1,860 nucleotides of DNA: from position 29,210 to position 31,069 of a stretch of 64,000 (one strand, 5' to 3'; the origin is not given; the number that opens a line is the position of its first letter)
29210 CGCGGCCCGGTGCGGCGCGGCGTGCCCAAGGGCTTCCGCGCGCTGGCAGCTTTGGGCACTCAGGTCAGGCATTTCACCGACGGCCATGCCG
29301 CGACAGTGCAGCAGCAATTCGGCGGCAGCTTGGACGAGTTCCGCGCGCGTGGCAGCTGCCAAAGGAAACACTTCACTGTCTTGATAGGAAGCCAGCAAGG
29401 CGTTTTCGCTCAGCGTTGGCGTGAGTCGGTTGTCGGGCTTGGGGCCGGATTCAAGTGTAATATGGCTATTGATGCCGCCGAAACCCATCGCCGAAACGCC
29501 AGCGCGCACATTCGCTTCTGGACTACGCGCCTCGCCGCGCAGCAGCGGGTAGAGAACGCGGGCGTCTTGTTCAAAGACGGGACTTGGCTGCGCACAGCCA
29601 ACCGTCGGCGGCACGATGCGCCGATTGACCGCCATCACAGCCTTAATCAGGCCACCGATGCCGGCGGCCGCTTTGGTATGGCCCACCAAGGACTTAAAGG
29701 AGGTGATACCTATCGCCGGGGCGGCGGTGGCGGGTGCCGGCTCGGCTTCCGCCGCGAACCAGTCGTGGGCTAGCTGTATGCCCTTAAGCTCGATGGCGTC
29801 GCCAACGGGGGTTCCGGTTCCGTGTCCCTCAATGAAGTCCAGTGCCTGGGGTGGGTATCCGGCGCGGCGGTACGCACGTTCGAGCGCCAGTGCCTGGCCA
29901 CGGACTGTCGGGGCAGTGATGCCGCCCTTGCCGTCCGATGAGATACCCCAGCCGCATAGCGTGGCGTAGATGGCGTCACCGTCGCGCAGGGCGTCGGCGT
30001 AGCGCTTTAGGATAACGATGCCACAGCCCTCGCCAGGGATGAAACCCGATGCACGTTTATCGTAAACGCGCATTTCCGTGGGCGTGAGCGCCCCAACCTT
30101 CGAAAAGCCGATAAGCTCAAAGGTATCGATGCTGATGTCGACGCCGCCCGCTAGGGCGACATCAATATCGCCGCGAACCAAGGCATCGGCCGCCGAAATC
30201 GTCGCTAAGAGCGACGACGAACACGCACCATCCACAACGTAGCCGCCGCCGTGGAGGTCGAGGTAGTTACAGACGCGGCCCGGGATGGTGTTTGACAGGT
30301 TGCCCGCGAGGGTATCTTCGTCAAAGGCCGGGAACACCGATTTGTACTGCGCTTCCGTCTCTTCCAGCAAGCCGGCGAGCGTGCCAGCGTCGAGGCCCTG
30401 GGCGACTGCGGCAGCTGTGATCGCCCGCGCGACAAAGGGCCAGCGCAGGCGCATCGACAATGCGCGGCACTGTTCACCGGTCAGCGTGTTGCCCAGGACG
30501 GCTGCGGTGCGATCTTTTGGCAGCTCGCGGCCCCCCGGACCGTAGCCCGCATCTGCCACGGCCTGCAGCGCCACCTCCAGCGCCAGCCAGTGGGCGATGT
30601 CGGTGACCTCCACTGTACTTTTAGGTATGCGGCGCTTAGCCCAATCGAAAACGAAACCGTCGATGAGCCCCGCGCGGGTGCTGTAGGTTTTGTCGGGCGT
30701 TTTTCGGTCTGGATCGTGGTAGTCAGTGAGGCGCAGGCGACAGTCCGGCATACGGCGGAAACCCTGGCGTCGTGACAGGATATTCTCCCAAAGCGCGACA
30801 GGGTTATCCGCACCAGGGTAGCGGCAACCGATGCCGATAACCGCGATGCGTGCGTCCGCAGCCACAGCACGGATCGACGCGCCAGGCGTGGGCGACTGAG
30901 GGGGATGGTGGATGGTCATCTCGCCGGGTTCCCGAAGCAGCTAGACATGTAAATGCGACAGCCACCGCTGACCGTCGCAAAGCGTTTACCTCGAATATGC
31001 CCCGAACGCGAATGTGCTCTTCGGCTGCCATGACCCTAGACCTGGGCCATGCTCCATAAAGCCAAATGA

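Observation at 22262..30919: Orphan enediyne-type (PksE-like) iterative PKS with tandem ACPs and an apparently fused double-hotdog thioesterase, lacking the enediyne cassette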

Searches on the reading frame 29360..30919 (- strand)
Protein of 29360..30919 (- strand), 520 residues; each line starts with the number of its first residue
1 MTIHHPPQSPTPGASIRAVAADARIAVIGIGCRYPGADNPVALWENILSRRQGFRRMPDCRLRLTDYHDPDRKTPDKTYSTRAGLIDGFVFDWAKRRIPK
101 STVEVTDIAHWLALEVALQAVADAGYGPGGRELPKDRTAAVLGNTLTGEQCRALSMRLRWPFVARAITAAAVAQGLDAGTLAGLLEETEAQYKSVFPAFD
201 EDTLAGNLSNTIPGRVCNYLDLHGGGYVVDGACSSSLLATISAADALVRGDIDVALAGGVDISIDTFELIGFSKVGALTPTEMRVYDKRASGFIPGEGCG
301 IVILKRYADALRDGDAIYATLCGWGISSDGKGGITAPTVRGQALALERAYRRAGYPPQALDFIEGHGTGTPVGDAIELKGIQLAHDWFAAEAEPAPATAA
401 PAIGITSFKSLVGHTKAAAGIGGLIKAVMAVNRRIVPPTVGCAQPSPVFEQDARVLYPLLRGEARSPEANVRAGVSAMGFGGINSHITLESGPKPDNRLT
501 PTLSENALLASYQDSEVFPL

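Call 36: search_dna_similar(query=window:29360-30919:-, collection=plasmids, mode=protein, max_rows=30, max_evalue=1e-40)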
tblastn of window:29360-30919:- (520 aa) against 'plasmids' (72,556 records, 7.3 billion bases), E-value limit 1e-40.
Records with a match: 267; places in all: 292; records where one place covers at least 80% of the query: 264.
Best place of each record, by identity: 60-80% 1; <60% 266.
By first word of the organism name: Ralstonia 100; Streptomyces 81; Burkholderia 39; Rhizobium 10; Bacillus 4; Methylosinus 3; Azospirillum 3; Streptantibioticus 2; Persicobacter 2; Planktothrix 2; and 20 more.
By predicted mobility (MOB-suite, as given by PLSDB): non-mobilizable 143; mobilizable 116; conjugative 8.
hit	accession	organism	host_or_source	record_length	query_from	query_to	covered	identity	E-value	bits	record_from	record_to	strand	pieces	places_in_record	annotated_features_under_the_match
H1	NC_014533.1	Gloeothece verrucosa PCC 7822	fresh water in rice field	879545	32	520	94%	60.6%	3e-177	560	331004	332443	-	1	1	type I polyketide synthase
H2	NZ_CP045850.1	Streptomyces clavuligerus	pure culture single spore ...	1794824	32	518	94%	54.0%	2e-140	454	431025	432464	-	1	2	none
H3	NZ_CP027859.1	Streptomyces clavuligerus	Cell culture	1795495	32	518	94%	54.0%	2e-140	454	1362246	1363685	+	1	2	none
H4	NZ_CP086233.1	Streptomyces clavuligerus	whole organism,soil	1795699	32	518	94%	54.0%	2e-140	454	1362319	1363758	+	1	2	none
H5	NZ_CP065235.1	Streptomyces clavuligerus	cell culture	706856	32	518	94%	54.0%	2e-140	454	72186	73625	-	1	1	type I polyketide synthase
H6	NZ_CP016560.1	Streptomyces clavuligerus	-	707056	32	518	94%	54.0%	2e-140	454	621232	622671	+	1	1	type I polyketide synthase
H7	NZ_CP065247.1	Streptomyces clavuligerus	cell culture,lab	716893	32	518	94%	54.0%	2e-140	454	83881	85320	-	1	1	type I polyketide synthase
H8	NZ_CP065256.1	Streptomyces clavuligerus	cell culture,lab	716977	32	518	94%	54.0%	2e-140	454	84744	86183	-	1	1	type I polyketide synthase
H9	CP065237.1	Streptomyces clavuligerus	cell culture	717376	32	518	94%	54.0%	2e-140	454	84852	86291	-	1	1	type I polyketide synthase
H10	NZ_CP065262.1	Streptomyces clavuligerus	cell culture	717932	32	518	94%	54.0%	2e-140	454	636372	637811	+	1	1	type I polyketide synthase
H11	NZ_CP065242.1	Streptomyces clavuligerus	cell culture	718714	32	518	94%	54.0%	2e-140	454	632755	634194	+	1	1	type I polyketide synthase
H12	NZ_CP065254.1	Streptomyces clavuligerus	cell culture,lab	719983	32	518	94%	54.0%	2e-140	454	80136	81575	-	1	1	type I polyketide synthase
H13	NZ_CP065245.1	Streptomyces clavuligerus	cell culture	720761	32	518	94%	54.0%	2e-140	454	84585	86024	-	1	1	type I polyketide synthase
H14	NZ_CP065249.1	Streptomyces clavuligerus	cell culture,lab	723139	32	518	94%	54.0%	2e-140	454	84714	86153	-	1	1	type I polyketide synthase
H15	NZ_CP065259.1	Streptomyces clavuligerus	cell culture,lab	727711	32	518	94%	54.0%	2e-140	454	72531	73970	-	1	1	type I polyketide synthase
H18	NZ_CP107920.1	Streptomyces sp. NBC_00441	-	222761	4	518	99%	50.1%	4e-135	439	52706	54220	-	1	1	type I polyketide synthase | enediyne biosynthesis protein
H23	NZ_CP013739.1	Streptomyces globisporus C-1027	soil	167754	32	520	94%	51.9%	7e-140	452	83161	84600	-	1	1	type I polyketide synthase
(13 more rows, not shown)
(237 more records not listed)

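Call 37: get_annotated_region(hit=H23, flank=9000)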
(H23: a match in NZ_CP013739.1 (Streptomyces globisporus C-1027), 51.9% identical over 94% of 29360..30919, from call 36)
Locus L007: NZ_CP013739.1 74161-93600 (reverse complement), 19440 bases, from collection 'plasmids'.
description: Streptomyces globisporus C-1027 plasmid SGLP1, complete sequence
organism: Streptomyces globisporus C-1027 (NCBI taxid 1172567)
taxonomy: Bacteria; Actinomycetota; Actinomycetes; Kitasatosporales; Streptomycetaceae; Streptomyces; Streptomyces globisporus; Streptomyces globisporus C-1027
host: -; source: soil; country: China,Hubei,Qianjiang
typing (MOB-suite, as given by PLSDB): non-mobilizable; replicon rep_cluster_1910
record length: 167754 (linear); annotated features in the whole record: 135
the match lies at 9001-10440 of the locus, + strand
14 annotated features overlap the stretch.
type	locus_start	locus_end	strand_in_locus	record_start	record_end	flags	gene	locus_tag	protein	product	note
CDS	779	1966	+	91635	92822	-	-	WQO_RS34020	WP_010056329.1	transposase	-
CDS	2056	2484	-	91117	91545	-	-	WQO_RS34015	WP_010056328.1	hypothetical protein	-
CDS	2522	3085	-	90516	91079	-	-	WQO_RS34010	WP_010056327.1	hypothetical protein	-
CDS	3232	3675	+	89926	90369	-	-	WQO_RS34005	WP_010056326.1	helix-turn-helix domain-containing protein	-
CDS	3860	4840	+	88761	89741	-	-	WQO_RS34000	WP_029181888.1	DUF1702 family protein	-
CDS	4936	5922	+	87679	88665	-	-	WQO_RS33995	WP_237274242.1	DUF1702 family protein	-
CDS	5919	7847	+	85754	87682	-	-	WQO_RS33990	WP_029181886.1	CRTAC1 family protein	-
CDS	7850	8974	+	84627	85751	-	-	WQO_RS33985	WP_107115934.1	RnfABCDGE type electron transport complex subunit D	-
CDS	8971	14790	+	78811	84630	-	-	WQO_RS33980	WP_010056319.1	type I polyketide synthase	GO:0030639 - polyketide biosynthetic process [Evidence IEA]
CDS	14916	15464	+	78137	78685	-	-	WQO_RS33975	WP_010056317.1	NADH-dependent FAD reductase SgcE6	-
CDS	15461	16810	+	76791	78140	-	-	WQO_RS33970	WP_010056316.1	cytochrome P450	-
CDS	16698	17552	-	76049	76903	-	-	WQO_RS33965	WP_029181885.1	AraC family transcriptional regulator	-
CDS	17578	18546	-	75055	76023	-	-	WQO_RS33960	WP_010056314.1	streptomycin biosynthesis operon regulator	-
CDS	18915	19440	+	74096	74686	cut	-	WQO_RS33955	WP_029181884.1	DUF5987 family protein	-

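Call 38: get_annotated_region(hit=H1, flank=14000)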
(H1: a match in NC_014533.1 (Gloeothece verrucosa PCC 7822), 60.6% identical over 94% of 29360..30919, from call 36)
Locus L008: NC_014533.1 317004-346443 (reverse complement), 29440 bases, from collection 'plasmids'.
description: Gloeothece verrucosa PCC 7822 plasmid Cy782201, complete sequence
organism: Gloeothece verrucosa PCC 7822 (NCBI taxid 497965)
taxonomy: Bacteria; Cyanobacteriota; Cyanophyceae; Chroococcales; Aphanothecaceae; Gloeothece; Gloeothece verrucosa; Gloeothece verrucosa PCC 7822
host: -; source: fresh water in rice field; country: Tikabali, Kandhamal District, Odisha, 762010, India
typing (MOB-suite, as given by PLSDB): non-mobilizable; mating-pair formation MPF_T
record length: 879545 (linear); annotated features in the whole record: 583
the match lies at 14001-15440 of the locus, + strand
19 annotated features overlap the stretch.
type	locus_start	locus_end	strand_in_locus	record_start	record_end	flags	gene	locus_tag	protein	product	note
CDS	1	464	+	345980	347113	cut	-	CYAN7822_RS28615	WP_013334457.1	sulfotransferase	-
CDS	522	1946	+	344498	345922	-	-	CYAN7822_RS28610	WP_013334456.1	hypothetical protein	-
CDS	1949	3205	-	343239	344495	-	-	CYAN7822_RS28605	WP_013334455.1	MFS transporter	GO:0055085 - transmembrane transport [Evidence IEA]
CDS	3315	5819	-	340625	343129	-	-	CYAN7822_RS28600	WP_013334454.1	SBBP repeat-containing protein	-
CDS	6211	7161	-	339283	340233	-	-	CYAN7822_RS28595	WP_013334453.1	o-succinylbenzoate synthase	-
CDS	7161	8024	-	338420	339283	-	-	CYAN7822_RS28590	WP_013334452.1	alpha/beta fold hydrolase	-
CDS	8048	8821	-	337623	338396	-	-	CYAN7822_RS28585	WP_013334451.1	hypothetical protein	-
CDS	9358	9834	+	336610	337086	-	-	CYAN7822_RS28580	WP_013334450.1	hypothetical protein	-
CDS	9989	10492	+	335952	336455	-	-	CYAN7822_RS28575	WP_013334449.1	hypothetical protein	-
CDS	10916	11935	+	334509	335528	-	-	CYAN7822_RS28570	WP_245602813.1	ParA family protein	-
CDS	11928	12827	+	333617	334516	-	-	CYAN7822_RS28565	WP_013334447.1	hypothetical protein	-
CDS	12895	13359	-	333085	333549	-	-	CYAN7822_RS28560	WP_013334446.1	hypothetical protein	-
CDS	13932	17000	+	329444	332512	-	-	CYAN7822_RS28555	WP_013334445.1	type I polyketide synthase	-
CDS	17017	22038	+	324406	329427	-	-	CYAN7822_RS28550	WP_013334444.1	SDR family NAD(P)-dependent oxidoreductase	-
CDS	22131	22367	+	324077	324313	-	-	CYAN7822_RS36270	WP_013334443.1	hypothetical protein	-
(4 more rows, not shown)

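Call 40: search_dna_similar(query=window:29360-30919:-, collection=plasmids, mode=protein, max_rows=45, max_evalue=1e-40, rows=spread)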
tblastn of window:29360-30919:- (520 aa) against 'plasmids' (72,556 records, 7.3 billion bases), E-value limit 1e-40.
Records with a match: 267; places in all: 292; records where one place covers at least 80% of the query: 264.
Best place of each record, by identity: 60-80% 1; <60% 266.
By first word of the organism name: Ralstonia 100; Streptomyces 81; Burkholderia 39; Rhizobium 10; Bacillus 4; Methylosinus 3; Azospirillum 3; Streptantibioticus 2; Persicobacter 2; Planktothrix 2; and 20 more.
By predicted mobility (MOB-suite, as given by PLSDB): non-mobilizable 143; mobilizable 116; conjugative 8.
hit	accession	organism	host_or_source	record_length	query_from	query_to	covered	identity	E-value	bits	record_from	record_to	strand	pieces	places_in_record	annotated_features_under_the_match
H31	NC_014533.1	Gloeothece verrucosa PCC 7822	fresh water in rice field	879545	32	520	94%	60.6%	3e-177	560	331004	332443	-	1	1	type I polyketide synthase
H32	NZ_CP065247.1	Streptomyces clavuligerus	cell culture,lab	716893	32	518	94%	54.0%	2e-140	454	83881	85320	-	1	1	type I polyketide synthase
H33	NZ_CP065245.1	Streptomyces clavuligerus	cell culture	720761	32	518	94%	54.0%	2e-140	454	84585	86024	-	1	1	type I polyketide synthase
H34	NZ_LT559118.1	Nonomuraea gerenzanensis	-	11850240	32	518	94%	52.8%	1e-138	449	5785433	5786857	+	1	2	none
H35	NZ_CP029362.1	Streptomyces globisporus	tomato,cultured microbe,flower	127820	32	520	94%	51.7%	1e-139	452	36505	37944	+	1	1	type I polyketide synthase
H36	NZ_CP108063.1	Streptomyces zaomyceticus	-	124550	32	518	94%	51.6%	3e-140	454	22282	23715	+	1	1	type I polyketide synthase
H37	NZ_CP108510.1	Streptomyces sp. NBC_01237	-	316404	32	520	94%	50.9%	4e-137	444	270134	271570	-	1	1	type I polyketide synthase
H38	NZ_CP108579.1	Streptomyces goshikiensis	-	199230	32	520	94%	49.8%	6e-129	421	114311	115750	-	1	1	type I polyketide synthase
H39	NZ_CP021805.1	Sinorhizobium meliloti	Medicago truncatula,Single Cell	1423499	32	490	88%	43.7%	5e-96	326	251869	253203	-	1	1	none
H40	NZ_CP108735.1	Streptomyces sp. NBC_00984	-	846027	32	489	88%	37.1%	2e-63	231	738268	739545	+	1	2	SDR family oxidoreductase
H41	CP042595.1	Streptomyces albogriseolus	single cell,soil from Chengdu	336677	34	491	88%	36.1%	4e-64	233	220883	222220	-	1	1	record has no annotation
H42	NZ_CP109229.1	Streptomyces anthocyanicus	-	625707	32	493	89%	34.1%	6e-48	186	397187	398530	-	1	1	aminotransferase class I/II-fold pyridoxal phosphate-dependent enzyme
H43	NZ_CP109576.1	Streptomyces sp. NBC_01369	-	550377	32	495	89%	33.7%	2e-47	184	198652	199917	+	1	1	SDR family NAD(P)-dependent oxidoreductase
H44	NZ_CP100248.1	Burkholderia glumae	cell culture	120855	33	494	89%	33.4%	3e-43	172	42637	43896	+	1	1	type I polyketide synthase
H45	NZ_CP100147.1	Burkholderia glumae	cell culture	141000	33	494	89%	33.4%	3e-43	172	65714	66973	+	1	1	type I polyketide synthase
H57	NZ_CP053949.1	Bacillus cereus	-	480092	32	489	88%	31.7%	1e-53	203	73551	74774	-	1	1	SDR family NAD(P)-dependent oxidoreductase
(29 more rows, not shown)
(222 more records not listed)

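Call 41: get_annotated_region(hit=H39, flank=9000)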
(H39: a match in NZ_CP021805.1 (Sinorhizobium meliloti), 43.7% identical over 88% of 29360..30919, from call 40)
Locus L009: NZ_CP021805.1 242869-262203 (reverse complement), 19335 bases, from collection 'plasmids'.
description: Sinorhizobium meliloti strain T073 plasmid psymA, complete sequence
organism: Sinorhizobium meliloti (NCBI taxid 382)
taxonomy: Bacteria; Pseudomonadota; Alphaproteobacteria; Hyphomicrobiales; Rhizobiaceae; Sinorhizobium; Sinorhizobium meliloti
host: -; source: Medicago truncatula,Single Cell; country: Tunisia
typing (MOB-suite, as given by PLSDB): conjugative; relaxase MOBQ; mating-pair formation MPF_T
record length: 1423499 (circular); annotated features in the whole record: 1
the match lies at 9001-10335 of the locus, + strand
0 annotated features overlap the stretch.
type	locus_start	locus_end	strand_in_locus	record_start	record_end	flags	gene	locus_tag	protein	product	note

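Call 42: get_annotated_region(hit=H18, flank=9000)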
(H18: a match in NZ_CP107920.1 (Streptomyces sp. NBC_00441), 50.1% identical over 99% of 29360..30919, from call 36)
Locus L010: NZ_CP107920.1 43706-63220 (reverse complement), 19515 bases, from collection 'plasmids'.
description: Streptomyces sp. NBC_00441 plasmid unnamed1, complete sequence
organism: Streptomyces sp. NBC_00441 (NCBI taxid 2975742)
taxonomy: Bacteria; Actinomycetota; Actinomycetes; Kitasatosporales; Streptomycetaceae; Streptomyces; Streptomyces sp. NBC 00441
host: -; source: -; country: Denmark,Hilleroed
typing (MOB-suite, as given by PLSDB): non-mobilizable
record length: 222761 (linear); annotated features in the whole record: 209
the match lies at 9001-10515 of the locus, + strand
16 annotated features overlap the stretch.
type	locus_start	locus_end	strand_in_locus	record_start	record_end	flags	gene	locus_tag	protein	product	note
CDS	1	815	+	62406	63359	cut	-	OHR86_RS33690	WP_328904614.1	NAD-dependent epimerase/dehydratase family protein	-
CDS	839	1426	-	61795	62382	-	-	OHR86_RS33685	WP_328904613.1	TetR/AcrR family transcriptional regulator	GO:0006355 - regulation of DNA-templated transcription [Evidence IEA]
CDS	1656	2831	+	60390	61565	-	-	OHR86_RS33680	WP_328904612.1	transposase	-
CDS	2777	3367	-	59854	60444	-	-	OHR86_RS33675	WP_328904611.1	TetR/AcrR family transcriptional regulator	GO:0006355 - regulation of DNA-templated transcription [Evidence IEA]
CDS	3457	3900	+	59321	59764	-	-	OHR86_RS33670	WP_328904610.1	helix-turn-helix domain-containing protein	-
CDS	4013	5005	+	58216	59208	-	-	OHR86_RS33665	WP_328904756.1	DUF1702 family protein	-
CDS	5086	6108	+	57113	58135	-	-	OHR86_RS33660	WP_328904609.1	DUF1702 family protein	-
CDS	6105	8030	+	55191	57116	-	-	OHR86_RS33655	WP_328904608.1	VCBS repeat-containing protein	-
CDS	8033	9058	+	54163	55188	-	-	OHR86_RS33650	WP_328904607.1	enediyne biosynthesis protein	-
CDS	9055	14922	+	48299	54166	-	-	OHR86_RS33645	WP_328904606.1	type I polyketide synthase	GO:0030639 - polyketide biosynthetic process [Evidence IEA]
CDS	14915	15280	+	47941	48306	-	-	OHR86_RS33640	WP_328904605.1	hypothetical protein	-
CDS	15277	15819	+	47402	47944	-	-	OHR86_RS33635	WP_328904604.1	flavin reductase family protein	-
CDS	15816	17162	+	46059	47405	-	-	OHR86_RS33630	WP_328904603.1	cytochrome P450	-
CDS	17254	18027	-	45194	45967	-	-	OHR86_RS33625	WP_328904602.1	AraC family transcriptional regulator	-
CDS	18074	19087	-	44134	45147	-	-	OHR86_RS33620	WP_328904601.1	ParB/RepB/Spo0J family partition protein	-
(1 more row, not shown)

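Call 43: get_annotated_region(hit=H5, flank=9000)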
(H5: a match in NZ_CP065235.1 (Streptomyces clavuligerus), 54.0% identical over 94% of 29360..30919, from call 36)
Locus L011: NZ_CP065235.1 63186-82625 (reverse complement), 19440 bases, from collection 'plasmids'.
description: Streptomyces clavuligerus strain F1D18 plasmid pF1D18A, complete sequence
organism: Streptomyces clavuligerus (NCBI taxid 1901)
taxonomy: Bacteria; Actinomycetota; Actinomycetes; Kitasatosporales; Streptomycetaceae; Streptomyces; Streptomyces clavuligerus
host: -; source: cell culture; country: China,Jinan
typing (MOB-suite, as given by PLSDB): non-mobilizable; replicon rep_cluster_12,rep_cluster_1922
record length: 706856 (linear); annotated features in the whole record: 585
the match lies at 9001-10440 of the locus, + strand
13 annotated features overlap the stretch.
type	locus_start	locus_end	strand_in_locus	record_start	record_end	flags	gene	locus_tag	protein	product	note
CDS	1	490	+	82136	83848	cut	-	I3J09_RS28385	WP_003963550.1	pyridoxal-dependent decarboxylase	-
CDS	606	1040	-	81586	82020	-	-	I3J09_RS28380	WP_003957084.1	hypothetical protein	-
CDS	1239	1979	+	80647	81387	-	-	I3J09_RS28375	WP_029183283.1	alpha/beta hydrolase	-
CDS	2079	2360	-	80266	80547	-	-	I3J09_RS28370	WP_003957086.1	hypothetical protein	-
CDS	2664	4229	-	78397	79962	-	-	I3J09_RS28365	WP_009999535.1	MFS transporter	GO:0055085 - transmembrane transport [Evidence IEA]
CDS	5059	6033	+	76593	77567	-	-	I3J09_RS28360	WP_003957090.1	DUF1702 family protein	-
CDS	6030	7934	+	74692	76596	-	-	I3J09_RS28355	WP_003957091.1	VCBS repeat-containing protein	-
CDS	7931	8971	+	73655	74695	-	-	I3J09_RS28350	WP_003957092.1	enediyne biosynthesis protein UnbU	-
CDS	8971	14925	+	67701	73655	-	-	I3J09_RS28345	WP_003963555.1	type I polyketide synthase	GO:0030639 - polyketide biosynthetic process [Evidence IEA]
CDS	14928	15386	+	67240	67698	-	-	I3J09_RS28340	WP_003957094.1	acyl-CoA thioesterase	-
CDS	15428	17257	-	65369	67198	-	-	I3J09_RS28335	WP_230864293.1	helix-turn-helix domain-containing protein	GO:0006355 - regulation of DNA-templated transcription [Evidence IEA]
CDS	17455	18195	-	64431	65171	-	-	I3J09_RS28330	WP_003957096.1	SDR family oxidoreductase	-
CDS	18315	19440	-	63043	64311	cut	-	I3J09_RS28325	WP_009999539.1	MFS transporter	GO:0055085 - transmembrane transport [Evidence IEA]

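Call 78: get_annotated_region(hit=H40, flank=300)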
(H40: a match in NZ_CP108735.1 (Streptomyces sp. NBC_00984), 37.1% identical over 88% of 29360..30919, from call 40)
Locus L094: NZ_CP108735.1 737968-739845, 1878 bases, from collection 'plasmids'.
description: Streptomyces sp. NBC_00984 plasmid unnamed1, complete sequence
organism: Streptomyces sp. NBC_00984 (NCBI taxid 2903700)
taxonomy: Bacteria; Actinomycetota; Actinomycetes; Kitasatosporales; Streptomycetaceae; Streptomyces; Streptomyces sp. NBC 00984
host: -; source: -; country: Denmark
typing (MOB-suite, as given by PLSDB): mobilizable; relaxase MOBF,MOBP
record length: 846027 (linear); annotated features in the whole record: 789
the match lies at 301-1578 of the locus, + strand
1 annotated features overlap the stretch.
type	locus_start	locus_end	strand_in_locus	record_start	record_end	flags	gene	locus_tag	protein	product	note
CDS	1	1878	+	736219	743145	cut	-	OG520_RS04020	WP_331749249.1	SDR family oxidoreductase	-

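Call 79: get_annotated_region(hit=H44, flank=300)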
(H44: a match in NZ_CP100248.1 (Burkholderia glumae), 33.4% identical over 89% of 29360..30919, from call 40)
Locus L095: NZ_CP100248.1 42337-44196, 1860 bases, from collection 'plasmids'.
description: Burkholderia glumae strain BGR28S plasmid p28s3p, complete sequence
organism: Burkholderia glumae (NCBI taxid 337)
taxonomy: Bacteria; Pseudomonadota; Betaproteobacteria; Burkholderiales; Burkholderiaceae; Burkholderia; Burkholderia glumae
host: -; source: cell culture; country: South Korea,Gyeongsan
typing (MOB-suite, as given by PLSDB): non-mobilizable; replicon rep_cluster_439
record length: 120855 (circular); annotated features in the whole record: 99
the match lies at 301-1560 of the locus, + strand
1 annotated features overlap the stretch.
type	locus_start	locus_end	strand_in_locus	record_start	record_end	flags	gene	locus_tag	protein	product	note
CDS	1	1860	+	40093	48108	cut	-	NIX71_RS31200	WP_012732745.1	type I polyketide synthase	-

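Call 80: get_annotated_region(hit=H57, flank=300)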
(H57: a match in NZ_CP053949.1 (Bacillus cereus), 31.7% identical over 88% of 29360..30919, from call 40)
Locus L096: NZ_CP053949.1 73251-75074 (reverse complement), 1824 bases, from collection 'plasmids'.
description: Bacillus cereus strain FDAARGOS_799 plasmid unnamed1, complete sequence
organism: Bacillus cereus (NCBI taxid 1396)
taxonomy: Bacteria; Bacillota; Bacilli; Bacillales; Bacillaceae; Bacillus; Bacillus cereus
host: -; source: -; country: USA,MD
typing (MOB-suite, as given by PLSDB): non-mobilizable; replicon rep_cluster_125
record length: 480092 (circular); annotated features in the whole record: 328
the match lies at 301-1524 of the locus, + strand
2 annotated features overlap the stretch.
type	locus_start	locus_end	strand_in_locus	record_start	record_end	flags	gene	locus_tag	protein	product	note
CDS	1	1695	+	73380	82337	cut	-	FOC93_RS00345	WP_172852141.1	SDR family NAD(P)-dependent oxidoreductase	-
CDS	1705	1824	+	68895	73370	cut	-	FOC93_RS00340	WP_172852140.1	type I polyketide synthase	-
